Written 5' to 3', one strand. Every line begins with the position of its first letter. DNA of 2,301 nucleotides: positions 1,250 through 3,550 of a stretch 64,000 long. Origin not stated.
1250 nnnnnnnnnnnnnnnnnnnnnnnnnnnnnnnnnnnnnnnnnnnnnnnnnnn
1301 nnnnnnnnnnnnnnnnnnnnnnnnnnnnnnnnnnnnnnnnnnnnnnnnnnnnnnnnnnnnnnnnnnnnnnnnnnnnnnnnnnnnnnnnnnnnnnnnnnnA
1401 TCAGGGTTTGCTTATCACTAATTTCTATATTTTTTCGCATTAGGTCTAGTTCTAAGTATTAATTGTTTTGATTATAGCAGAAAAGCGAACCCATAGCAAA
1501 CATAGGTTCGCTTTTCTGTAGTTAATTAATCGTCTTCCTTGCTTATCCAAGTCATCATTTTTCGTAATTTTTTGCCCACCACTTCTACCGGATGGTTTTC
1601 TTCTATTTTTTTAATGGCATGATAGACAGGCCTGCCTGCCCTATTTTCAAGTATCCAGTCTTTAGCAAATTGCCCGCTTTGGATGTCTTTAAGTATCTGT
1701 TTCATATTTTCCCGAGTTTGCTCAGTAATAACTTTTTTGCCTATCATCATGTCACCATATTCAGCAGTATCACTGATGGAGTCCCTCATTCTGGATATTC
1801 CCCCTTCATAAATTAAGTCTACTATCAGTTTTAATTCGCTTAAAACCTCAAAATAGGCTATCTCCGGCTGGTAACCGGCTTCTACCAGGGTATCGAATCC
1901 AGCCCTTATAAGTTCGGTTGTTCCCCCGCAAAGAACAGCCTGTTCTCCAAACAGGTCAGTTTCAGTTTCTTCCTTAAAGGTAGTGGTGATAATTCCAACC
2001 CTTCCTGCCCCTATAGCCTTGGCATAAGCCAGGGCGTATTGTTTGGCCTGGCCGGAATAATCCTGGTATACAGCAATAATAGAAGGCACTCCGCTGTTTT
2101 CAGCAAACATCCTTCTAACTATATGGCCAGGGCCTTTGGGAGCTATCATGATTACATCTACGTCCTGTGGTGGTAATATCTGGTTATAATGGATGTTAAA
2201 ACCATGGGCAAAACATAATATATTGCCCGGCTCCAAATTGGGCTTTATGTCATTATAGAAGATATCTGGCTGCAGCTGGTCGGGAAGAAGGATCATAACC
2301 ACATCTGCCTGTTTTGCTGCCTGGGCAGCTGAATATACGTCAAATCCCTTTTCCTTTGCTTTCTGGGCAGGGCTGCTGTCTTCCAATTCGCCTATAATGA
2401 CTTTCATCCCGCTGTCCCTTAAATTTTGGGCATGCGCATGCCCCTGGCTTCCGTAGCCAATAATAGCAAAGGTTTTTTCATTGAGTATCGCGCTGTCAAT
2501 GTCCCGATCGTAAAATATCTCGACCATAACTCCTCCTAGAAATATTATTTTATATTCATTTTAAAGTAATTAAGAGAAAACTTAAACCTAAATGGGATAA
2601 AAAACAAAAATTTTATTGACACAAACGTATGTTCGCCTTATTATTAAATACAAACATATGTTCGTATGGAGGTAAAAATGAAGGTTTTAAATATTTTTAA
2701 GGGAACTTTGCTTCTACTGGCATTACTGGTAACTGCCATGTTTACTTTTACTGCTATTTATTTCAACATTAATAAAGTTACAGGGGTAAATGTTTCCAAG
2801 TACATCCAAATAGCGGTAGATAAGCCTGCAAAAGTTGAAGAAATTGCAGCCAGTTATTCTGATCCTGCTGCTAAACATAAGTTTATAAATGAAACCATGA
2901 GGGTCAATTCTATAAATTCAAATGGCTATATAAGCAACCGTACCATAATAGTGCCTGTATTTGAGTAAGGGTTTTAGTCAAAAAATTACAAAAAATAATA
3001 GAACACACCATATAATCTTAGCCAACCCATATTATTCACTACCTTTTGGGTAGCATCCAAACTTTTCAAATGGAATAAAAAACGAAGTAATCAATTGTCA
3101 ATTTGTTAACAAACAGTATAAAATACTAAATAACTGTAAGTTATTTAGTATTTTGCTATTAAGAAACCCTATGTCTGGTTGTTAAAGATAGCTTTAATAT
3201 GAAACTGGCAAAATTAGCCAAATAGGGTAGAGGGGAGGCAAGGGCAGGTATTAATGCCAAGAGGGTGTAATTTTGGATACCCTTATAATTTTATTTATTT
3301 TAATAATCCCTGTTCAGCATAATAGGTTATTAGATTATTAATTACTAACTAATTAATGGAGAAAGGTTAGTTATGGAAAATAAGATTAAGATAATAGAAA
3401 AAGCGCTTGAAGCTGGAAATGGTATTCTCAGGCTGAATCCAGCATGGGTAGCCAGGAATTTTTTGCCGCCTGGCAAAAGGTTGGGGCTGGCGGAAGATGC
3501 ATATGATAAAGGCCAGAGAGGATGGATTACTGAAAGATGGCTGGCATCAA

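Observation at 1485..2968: Compact SOS module: three Cheo-like LexA boxes and a YneA-type LysM membrane protein under a LexA-occluded consensus promoter, with ilvC inserted in between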

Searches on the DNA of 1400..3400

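Call 43: search_rna_families(source=window, start=1400, end=3400, threshold=evalue, max_evalue=1)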
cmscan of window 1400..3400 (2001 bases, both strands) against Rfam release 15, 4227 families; matches with E-value up to 1: 3.
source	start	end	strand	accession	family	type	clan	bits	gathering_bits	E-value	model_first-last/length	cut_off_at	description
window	1453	1534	-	RF03850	mir-961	Gene; miRNA;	-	27.9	100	0.012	1-85/85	no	mir-961 microRNA precursor family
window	3082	3152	+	RF02844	RefA9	Gene; antisense;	-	24.7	49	0.56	1-64/64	no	Enterococcus sRNA A9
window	3086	3151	-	RF01464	rliA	Gene; sRNA;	-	18.4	50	0.95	1-224/224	no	Listeria sRNA rliA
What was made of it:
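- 3115..3159 (+): AT-rich, near-perfect inverted repeat 150 nt after the small ORF, followed by UUUUG. It is a possible terminator of the small ORF transcript (tentative). Both strands give sub-threshold hairpin-type Rfam matches (call 43).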

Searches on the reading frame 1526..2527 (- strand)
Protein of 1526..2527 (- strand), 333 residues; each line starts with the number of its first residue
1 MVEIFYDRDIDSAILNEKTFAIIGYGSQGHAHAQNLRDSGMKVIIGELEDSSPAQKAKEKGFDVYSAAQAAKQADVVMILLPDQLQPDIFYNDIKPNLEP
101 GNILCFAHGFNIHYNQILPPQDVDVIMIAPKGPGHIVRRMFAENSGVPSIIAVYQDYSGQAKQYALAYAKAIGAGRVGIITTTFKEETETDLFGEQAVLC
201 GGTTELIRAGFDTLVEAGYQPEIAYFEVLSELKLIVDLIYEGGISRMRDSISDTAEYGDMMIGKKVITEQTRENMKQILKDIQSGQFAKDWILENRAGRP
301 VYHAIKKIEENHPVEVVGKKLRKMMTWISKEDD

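Call 5: search_protein_families(library=pfam, proteins=[window:1526-2527:-], max_evalue=1)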
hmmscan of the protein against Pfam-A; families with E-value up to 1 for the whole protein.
window:1526-2527:- (333 aa): 11 families
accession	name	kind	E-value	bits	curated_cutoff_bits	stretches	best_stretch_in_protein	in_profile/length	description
PF07991.19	KARI_N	-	2.4e-74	248.8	20.6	1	15-178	2-165/165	Acetohydroxy acid isomeroreductase, NADPH-binding domain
PF01450.25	KARI_C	-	1.8e-65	220.1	29.1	1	184-327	1-144/144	Ketol-acid reductoisomerase, C-terminal domain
PF02826.25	2-Hacid_dh_C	-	1.3e-08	34.9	25.1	1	13-83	32-101/178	D-isomer specific 2-hydroxyacid dehydrogenase, NAD binding domain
PF03446.21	NAD_binding_2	-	2.4e-08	34.6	21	1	20-105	2-90/161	NAD binding domain of 6-phosphogluconate dehydrogenase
PF00670.27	AdoHcyase_NAD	-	5.1e-07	30.4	27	1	14-79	20-84/162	S-adenosyl-L-homocysteine hydrolase, NAD binding domain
PF03807.23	F420_oxidored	-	1.2e-06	29.5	21.6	1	20-84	2-70/94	NADP oxidoreductase coenzyme F420-dependent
PF02254.24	TrkA_N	-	0.013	16.2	23.8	1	20-68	1-48/116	TrkA-N domain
PF01408.29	GFO_IDH_MocA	-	0.017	16.2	24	1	19-89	2-78/120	Oxidoreductase family, NAD-binding Rossmann fold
PF02629.25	CoA_binding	-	0.022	15.9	22.3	0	18-89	4-79/97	CoA binding domain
PF00148.24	Oxidored_nitro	-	0.029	13.7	28.6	1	13-68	268-329/399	Nitrogenase component 1 type Oxidoreductase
PF02153.23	PDH_N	-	0.071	13.1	26.5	1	33-86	2-58/154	Prephenate dehydrogenase, nucleotide-binding domain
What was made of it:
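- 1526..2527 (-): ilvC (ketol-acid reductoisomerase, 333 aa), lying between the two SOS promoters. It is probably not part of the SOS circuit. KARI_N and KARI_C at E 1e-74 and 1e-65 (call 5).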
